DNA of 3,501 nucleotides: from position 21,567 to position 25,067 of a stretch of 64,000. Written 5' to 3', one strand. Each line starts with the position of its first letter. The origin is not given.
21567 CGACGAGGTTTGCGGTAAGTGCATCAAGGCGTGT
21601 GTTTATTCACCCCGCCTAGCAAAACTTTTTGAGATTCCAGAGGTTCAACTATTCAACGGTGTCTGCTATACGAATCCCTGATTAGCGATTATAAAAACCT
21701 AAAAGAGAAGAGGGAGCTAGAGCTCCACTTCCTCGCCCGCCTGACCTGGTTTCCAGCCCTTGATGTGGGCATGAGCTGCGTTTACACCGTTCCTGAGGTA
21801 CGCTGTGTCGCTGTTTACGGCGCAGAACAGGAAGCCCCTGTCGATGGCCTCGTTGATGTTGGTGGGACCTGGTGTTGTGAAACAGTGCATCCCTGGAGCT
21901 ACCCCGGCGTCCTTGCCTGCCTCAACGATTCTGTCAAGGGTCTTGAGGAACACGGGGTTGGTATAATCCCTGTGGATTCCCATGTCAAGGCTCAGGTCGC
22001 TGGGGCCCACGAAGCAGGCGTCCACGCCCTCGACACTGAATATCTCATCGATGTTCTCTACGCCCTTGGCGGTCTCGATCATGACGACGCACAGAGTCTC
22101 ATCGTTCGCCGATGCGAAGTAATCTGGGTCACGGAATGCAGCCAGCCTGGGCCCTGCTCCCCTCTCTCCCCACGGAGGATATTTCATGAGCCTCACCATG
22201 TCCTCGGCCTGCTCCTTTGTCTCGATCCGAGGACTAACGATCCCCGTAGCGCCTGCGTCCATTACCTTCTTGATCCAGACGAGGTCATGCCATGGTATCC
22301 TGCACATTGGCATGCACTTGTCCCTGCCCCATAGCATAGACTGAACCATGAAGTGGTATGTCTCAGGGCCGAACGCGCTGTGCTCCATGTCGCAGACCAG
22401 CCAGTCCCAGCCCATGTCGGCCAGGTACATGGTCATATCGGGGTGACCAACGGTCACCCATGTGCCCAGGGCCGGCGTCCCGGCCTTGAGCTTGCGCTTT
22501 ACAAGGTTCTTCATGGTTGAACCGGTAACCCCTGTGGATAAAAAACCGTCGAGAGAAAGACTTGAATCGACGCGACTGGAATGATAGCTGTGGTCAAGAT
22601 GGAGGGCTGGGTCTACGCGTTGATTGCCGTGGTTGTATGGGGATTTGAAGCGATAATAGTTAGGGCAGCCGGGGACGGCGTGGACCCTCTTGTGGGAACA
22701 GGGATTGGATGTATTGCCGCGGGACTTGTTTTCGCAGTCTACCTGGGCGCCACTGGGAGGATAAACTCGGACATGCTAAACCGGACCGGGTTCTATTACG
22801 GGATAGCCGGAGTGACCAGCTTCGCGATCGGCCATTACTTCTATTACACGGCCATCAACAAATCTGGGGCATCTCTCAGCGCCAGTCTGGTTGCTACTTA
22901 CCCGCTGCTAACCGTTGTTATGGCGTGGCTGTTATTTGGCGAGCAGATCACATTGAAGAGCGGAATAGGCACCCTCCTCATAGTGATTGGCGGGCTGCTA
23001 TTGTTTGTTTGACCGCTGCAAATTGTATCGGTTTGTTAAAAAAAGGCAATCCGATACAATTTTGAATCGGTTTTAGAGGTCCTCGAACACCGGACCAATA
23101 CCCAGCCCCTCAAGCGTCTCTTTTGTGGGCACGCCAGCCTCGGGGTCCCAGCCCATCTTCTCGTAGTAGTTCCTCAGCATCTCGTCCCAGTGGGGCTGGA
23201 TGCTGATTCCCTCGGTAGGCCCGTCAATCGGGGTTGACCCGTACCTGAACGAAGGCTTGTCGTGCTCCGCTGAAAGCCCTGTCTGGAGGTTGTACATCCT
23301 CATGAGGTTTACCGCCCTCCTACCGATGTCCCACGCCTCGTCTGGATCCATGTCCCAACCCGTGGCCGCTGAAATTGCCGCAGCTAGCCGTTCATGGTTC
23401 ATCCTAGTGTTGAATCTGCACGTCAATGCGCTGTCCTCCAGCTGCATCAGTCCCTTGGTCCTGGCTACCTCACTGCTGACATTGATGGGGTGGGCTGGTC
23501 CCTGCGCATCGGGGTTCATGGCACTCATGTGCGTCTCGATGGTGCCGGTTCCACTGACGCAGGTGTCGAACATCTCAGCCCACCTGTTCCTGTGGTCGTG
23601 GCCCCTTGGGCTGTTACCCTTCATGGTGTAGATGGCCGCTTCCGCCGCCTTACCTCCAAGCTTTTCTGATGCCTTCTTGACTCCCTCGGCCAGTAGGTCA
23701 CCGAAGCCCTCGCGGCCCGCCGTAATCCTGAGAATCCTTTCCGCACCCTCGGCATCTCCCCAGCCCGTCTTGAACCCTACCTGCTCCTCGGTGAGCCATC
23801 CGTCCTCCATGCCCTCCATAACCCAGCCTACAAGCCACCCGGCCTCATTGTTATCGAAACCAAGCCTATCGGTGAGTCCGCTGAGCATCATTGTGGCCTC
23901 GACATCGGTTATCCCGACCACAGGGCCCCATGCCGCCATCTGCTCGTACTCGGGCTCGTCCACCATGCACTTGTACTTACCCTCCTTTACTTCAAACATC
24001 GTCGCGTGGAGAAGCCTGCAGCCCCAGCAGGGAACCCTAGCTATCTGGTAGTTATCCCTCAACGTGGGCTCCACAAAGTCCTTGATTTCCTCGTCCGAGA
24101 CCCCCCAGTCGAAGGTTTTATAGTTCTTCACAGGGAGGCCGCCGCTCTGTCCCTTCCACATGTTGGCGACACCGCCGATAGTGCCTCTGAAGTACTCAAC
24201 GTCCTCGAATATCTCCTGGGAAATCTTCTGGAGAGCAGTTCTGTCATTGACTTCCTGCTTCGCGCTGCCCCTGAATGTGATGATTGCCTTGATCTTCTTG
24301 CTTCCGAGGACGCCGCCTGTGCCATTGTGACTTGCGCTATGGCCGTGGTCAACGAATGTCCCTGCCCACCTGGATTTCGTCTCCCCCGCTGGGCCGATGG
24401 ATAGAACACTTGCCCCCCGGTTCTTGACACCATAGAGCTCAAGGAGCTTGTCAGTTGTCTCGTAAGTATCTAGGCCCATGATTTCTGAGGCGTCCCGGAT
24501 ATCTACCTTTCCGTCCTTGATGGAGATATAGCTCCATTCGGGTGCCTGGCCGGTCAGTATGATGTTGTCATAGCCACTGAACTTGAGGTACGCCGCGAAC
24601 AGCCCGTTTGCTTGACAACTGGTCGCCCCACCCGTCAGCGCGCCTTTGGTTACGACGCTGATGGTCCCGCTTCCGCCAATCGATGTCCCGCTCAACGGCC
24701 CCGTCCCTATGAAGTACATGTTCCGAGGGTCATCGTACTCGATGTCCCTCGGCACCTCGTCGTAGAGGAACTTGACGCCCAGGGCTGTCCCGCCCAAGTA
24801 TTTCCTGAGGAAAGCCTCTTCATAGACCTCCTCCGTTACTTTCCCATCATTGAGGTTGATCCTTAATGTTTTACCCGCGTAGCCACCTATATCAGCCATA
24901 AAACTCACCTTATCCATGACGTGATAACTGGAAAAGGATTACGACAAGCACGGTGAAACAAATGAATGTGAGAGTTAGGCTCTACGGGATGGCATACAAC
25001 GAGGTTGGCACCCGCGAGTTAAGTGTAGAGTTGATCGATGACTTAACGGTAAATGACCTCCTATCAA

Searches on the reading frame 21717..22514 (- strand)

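Call 60: search_protein_families(library=pfam, proteins=[window:21717-22514:-], max_evalue=0.00001)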
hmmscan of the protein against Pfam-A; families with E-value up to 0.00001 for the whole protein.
window:21717-22514:- (265 aa): 1 family
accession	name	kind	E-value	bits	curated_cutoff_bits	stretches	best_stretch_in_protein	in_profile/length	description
PF03328.21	HpcH_HpaI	-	3.2e-37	128.4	25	1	17-241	3-219/221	HpcH/HpaI aldolase/citrate lyase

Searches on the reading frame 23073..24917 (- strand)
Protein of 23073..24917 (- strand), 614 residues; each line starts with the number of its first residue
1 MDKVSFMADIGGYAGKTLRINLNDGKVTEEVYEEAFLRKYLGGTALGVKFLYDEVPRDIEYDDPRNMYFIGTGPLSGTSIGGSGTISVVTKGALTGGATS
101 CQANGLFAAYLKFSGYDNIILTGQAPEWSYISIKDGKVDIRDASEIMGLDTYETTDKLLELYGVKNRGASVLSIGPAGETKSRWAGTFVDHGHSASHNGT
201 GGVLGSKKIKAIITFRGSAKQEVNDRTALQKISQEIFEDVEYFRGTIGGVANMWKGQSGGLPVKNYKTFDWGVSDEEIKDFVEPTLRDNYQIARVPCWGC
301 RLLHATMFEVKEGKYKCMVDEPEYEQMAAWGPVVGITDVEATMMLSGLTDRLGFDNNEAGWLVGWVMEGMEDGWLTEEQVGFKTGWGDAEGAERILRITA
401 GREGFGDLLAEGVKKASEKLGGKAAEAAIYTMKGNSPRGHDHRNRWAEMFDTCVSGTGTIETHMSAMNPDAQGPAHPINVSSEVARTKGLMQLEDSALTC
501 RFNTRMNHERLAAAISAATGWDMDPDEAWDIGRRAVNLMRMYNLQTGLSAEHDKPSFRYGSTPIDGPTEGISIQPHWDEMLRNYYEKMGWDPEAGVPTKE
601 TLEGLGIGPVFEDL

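Call 58: search_protein_families(library=pfam, proteins=[window:23073-24917:-], max_evalue=0.00001)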
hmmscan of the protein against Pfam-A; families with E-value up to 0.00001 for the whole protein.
window:23073-24917:- (614 aa): 2 families
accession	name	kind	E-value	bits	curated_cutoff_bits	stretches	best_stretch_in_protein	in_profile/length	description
PF01314.23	AFOR_C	-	4.8e-80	270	27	1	252-607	29-385/385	Aldehyde ferredoxin oxidoreductase, domains 2 & 3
PF02730.20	AFOR_N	-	1.4e-59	201.6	29.8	1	15-213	1-195/199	Aldehyde ferredoxin oxidoreductase, N-terminal domain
